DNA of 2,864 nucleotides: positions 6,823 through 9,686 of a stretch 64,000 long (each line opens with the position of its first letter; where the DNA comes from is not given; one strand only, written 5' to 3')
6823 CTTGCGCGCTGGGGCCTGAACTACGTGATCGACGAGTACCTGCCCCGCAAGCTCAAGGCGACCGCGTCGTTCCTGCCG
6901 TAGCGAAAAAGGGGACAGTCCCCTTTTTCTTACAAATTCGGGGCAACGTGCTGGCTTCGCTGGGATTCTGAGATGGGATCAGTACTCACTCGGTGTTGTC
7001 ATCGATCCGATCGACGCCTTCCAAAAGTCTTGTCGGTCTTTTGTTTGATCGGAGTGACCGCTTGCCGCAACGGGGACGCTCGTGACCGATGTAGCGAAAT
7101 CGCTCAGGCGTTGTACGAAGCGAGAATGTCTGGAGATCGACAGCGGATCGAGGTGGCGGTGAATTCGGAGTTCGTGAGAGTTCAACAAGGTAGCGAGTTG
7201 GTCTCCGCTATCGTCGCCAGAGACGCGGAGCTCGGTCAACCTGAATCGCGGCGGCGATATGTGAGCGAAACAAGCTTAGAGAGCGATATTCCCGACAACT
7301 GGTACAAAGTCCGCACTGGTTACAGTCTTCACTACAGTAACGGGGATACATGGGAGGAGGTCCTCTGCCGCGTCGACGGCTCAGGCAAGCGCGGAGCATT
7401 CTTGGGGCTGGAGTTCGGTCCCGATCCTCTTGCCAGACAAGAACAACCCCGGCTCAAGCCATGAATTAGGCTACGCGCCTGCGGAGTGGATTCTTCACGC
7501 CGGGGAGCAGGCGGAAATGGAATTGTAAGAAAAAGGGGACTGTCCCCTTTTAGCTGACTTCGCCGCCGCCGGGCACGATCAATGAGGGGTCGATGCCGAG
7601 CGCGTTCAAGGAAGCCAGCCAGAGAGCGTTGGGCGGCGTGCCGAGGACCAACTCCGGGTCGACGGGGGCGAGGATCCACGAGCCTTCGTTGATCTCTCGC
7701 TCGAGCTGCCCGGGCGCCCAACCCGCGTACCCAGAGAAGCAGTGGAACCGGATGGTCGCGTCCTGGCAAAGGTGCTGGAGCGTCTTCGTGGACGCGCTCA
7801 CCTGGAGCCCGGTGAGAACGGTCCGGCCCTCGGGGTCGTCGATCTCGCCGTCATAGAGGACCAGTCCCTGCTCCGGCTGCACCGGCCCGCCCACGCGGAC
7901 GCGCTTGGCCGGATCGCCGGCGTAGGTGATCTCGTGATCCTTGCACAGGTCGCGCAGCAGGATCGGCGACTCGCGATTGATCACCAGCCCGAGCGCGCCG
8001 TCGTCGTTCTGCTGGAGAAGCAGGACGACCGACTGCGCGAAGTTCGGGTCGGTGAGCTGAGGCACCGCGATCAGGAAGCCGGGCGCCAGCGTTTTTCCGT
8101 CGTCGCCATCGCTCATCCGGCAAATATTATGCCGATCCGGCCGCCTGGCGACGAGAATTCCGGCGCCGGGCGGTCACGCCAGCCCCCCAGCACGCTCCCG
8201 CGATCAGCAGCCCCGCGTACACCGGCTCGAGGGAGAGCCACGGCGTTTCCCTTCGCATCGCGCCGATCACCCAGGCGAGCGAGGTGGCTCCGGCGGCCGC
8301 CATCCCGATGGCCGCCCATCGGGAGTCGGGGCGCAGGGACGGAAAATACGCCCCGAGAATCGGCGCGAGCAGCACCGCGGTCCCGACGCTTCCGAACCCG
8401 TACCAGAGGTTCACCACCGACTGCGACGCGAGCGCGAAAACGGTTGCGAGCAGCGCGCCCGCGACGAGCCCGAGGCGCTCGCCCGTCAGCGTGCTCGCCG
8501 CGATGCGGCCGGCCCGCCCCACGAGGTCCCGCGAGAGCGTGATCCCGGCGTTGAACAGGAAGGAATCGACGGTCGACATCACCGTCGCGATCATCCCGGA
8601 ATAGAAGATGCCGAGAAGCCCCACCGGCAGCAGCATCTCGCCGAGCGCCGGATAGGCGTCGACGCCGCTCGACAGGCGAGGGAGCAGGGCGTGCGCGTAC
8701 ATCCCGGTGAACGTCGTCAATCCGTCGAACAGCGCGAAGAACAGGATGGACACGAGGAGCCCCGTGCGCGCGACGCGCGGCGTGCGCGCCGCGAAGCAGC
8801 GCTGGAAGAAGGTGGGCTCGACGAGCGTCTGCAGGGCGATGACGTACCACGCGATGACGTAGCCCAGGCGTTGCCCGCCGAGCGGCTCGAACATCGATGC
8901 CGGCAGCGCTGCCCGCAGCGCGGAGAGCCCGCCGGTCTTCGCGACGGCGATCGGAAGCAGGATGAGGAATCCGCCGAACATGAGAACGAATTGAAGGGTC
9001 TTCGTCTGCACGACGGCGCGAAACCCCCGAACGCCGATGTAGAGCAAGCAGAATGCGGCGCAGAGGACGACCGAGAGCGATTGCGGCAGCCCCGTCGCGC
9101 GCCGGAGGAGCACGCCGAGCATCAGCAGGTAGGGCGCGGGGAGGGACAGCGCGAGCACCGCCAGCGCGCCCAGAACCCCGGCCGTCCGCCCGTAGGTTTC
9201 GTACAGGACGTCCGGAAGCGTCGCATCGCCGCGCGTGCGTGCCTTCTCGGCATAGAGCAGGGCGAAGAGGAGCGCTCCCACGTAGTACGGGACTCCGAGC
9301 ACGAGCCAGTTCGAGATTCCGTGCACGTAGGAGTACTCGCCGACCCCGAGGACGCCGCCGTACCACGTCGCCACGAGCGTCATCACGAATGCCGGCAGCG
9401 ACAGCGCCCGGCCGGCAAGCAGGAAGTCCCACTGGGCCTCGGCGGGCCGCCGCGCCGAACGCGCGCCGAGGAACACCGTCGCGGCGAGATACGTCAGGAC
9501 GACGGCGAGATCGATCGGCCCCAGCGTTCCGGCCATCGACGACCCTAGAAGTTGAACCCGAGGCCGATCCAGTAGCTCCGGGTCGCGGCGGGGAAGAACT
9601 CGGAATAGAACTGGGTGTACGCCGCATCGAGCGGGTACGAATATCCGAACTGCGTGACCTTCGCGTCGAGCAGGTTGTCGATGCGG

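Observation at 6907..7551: REP-hairpin-bounded single-gene cassette carrying a low-GC cargo gene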

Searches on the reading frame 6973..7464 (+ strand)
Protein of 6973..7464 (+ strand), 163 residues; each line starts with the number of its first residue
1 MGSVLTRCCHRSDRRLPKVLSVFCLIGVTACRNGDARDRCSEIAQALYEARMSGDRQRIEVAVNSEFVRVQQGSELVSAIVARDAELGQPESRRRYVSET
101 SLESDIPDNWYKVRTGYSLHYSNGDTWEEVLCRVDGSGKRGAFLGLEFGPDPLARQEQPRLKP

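Call 7: search_protein_families(library=pfam, proteins=[window:6973-7464:+], max_evalue=0.01)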
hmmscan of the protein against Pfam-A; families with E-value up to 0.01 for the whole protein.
window:6973-7464:+ (163 aa): 1 family
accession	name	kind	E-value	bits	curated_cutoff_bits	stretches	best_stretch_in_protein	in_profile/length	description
PF11566.13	PI31_Prot_N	-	0.0072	16.4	21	1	95-154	38-96/154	PI31 proteasome regulator N-terminal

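Call 15: find_homologous_proteins(query=window:6973-7461:+, max_evalue=0.01)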
Query window:6973-7461:+ (163 aa): 1 proteins with E <= 0.01 among 73 candidates.
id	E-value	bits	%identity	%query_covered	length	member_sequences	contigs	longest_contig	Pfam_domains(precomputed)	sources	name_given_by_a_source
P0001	1.2e-36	144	54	77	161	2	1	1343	-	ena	-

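Call 17: find_encoding_contigs(protein=P0001, flank=10000)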
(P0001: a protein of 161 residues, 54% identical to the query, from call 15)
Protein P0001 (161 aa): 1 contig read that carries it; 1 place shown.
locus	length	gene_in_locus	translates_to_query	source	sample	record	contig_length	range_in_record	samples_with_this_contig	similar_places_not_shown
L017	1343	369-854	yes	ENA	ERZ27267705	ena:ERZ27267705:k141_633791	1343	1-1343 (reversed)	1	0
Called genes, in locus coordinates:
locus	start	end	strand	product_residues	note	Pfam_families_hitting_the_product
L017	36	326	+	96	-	PF01381:HTH_3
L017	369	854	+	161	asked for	-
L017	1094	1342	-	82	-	?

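Call 18: find_encoding_contigs(protein=window:6973-7461:+, flank=10000)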
Protein window:6973-7461:+ (163 aa): no gene with exactly this product is on record in the collection.

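Call 47: search_protein_representatives(protein=window:6973-7461:+)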
Query: 163 residues. Proteins with E-value up to 0.001 (for the whole library): 13; up to 1e-10: 12; up to 1e-30: 3. The best 13 are listed.
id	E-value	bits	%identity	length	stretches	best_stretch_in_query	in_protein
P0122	2.4e-37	144.6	52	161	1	20-152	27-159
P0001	3.7e-37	144.0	52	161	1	26-155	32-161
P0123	9.9e-32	126.3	47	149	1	25-153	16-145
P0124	1.3e-29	119.5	44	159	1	7-152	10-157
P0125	1.0e-25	106.8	48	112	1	44-152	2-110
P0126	4.6e-25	104.6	41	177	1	23-150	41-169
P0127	9.3e-24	100.4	40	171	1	24-140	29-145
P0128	6.8e-20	87.8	42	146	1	29-151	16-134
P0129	9.2e-17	77.6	35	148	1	24-153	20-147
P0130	1.7e-12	63.8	31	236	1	19-149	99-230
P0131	3.5e-12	62.8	44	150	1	22-103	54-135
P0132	8.7e-12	61.5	30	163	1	19-147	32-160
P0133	7.5e-10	55.2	31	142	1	20-150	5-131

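Call 49: search_protein_families(library=pfam, proteins=[P0001], max_evalue=0.01)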
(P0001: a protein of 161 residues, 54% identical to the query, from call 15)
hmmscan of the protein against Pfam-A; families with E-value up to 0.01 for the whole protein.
P0001 (161 aa): 0 families

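Call 59: predict_structure(alignment_id=A2)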
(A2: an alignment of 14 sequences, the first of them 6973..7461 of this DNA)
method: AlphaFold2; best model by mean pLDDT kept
length: 163 residues; sequences in the alignment: 14
mean_pLDDT: 86.6   pTM: 0.74
mean pLDDT of the five models: 86.6, 85.6, 84.8, 84.3, 83.1
residues with pLDDT >= 90: 108; 70-90: 24; 50-70: 29; < 50: 2
segments of 3 or more residues with pLDDT < 50: none
pLDDT, mean of each block of 10 residues (from residue 1): 56 58 69 93 97 96 87 93 96 96 86 97 97 94 96 80 68
secondary structure, 60 per line:
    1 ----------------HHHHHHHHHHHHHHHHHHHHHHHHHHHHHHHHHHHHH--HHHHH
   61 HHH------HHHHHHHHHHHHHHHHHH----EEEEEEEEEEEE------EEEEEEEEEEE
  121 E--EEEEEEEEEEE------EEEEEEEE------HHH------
elements in order: H17-53 H56-63 H70-87 E92-103 E110-121 E124-134 E141-148

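Call 63: fold_search(model_id=the predicted structure, library=pdb)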
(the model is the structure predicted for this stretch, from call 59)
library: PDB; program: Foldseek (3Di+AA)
matches with E <= 10: 937; with E <= 0.001: 0
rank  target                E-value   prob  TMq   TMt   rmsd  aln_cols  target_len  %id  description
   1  6xj6                  9.0e-03  1.00  0.42  0.27   4.7       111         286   11  Crystal structure of the helical cell shape determining protein Pgp2 from Campylobacter jejuni (released 2021-03-17)
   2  4q53_B                1.6e-02  0.97  0.36  0.49   6.7       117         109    9  Crystal structure of a DUF4783 family protein (BACUNI_04292) from Bacteroides uniformis ATCC 8492 at 1.27 A resolution (released 2014-07-16)
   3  3i0y_B                1.6e-02  0.89  0.32  0.37   7.2       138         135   14  Crystal structure of a putative polyketide cyclase (xcc0381) from xanthomonas campestris pv. campestris at 1.50 A reso (released 2009-07-21)
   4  7o21_A                1.6e-02  0.99  0.41  0.27   5.3       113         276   12  Structure of Bdellovibrio bacteriovorus Bd1075 (released 2021-04-21)
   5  6w3f_B                2.0e-02  0.97  0.39  0.53   7.6       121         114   10  Rd1NTF2_05_I64F_A80G_T94P_D101K_L106W (released 2020-04-15)
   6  4hyz_A                2.2e-02  0.99  0.42  0.56   4.3       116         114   12  Crystal structure of a DUF3887 family protein (RUMGNA_01855) from Ruminococcus gnavus ATCC 29149 at 2.25 A resolution (released 2013-01-09)
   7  5tph_A                2.2e-02  0.97  0.37  0.45   6.2       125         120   11  Crystal structure of a de novo designed protein homodimer with curved beta-sheet (released 2017-01-25)
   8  2bng_A                2.2e-02  0.90  0.31  0.36   7.8       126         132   10  Structure of an M.tuberculosis LEH-like epoxide hydrolase (released 2005-08-03)
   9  3cnx_C                2.4e-02  0.92  0.37  0.40   7.5       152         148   10  CRYSTAL STRUCTURE OF A PUTATIVE DEHYDRATASE FROM THE NTF2-LIKE FAMILY (SAV_4671) FROM STREPTOMYCES AVERMITILIS AT 2.10 (released 2008-04-08)
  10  6w3f_A                2.5e-02  0.97  0.41  0.53   5.9       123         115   10  Rd1NTF2_05_I64F_A80G_T94P_D101K_L106W (released 2020-04-15)
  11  5x9j_B                2.8e-02  0.75  0.31  0.32   8.4       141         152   13  Structure of PrhC from Penicillium brasilianum NBRC 6234 (released 2017-07-26)
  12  8u55                  3.2e-02  0.99  0.43  0.13   3.7       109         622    9  Crystal structure of Enterococcus faecium EnGen25 Penicillin-binding protein 5 (PBP5) (released 2024-02-07)
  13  4q53_A                3.2e-02  0.98  0.38  0.54   6.5       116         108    9  Crystal structure of a DUF4783 family protein (BACUNI_04292) from Bacteroides uniformis ATCC 8492 at 1.27 A resolution (released 2014-07-16)
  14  6s5l_H                3.2e-02  0.98  0.40  0.49   5.7       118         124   10  Anabaena Apo-C-Terminal Domain Homolog Of The Orange Carotenoid Protein In Native Conditions (released 2020-05-13)
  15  6s5l_D                3.2e-02  0.96  0.37  0.44   6.3       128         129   11  Anabaena Apo-C-Terminal Domain Homolog Of The Orange Carotenoid Protein In Native Conditions (released 2020-05-13)
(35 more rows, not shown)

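Call 67: find_encoding_contigs(protein=P0122, flank=3000, max_places=3)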
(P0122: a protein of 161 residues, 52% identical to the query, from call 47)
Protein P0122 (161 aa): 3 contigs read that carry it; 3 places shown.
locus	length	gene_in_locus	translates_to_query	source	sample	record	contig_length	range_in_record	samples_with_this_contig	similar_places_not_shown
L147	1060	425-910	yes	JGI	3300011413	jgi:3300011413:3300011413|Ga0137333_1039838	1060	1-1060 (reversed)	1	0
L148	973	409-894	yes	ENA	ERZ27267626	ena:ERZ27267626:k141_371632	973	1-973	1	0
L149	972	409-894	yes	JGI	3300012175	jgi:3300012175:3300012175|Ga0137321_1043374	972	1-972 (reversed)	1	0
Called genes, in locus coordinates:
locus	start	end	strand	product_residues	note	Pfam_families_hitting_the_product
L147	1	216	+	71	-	?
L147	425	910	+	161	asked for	-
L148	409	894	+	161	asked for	-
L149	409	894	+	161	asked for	-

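Call 78: search_protein_families(library=ncbifam, proteins=[window:6973-7461:+], max_evalue=0.1)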
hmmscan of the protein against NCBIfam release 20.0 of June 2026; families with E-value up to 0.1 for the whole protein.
window:6973-7461:+ (163 aa): 0 families

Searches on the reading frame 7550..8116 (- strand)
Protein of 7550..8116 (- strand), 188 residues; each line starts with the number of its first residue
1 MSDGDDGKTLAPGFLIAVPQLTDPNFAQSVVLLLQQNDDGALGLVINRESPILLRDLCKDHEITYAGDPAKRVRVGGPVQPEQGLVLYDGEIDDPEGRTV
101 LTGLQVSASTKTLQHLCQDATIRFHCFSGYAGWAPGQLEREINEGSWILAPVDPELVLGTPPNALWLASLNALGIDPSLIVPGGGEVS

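Call 7: search_protein_families(library=pfam, proteins=[window:7550-8116:-], max_evalue=0.01)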
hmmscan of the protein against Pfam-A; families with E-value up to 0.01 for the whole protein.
window:7550-8116:- (188 aa): 1 family
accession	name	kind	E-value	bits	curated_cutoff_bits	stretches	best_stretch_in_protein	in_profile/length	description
PF02622.21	DUF179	-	7.4e-38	130.4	27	1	19-174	1-157/157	AlgH-like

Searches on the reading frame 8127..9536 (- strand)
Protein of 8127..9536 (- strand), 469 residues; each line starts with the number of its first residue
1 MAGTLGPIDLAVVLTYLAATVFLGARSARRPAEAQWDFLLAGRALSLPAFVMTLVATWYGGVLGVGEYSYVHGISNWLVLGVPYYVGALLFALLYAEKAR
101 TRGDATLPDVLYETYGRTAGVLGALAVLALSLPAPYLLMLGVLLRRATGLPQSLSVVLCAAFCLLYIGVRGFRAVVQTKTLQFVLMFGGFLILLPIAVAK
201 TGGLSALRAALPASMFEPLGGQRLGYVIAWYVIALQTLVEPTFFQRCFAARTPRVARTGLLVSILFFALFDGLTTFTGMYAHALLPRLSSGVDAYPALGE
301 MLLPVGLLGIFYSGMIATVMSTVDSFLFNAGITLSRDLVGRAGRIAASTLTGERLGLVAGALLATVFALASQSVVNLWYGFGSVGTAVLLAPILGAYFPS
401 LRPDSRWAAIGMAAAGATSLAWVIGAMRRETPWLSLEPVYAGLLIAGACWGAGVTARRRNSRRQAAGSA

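Call 7: search_protein_families(library=pfam, proteins=[window:8127-9536:-], max_evalue=0.01)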
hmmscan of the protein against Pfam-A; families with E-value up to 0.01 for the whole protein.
window:8127-9536:- (469 aa): 1 family
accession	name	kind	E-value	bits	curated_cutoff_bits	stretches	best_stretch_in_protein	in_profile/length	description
PF00474.23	SSF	-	4.8e-24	85.4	22.8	1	38-351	1-338/406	Sodium:solute symporter family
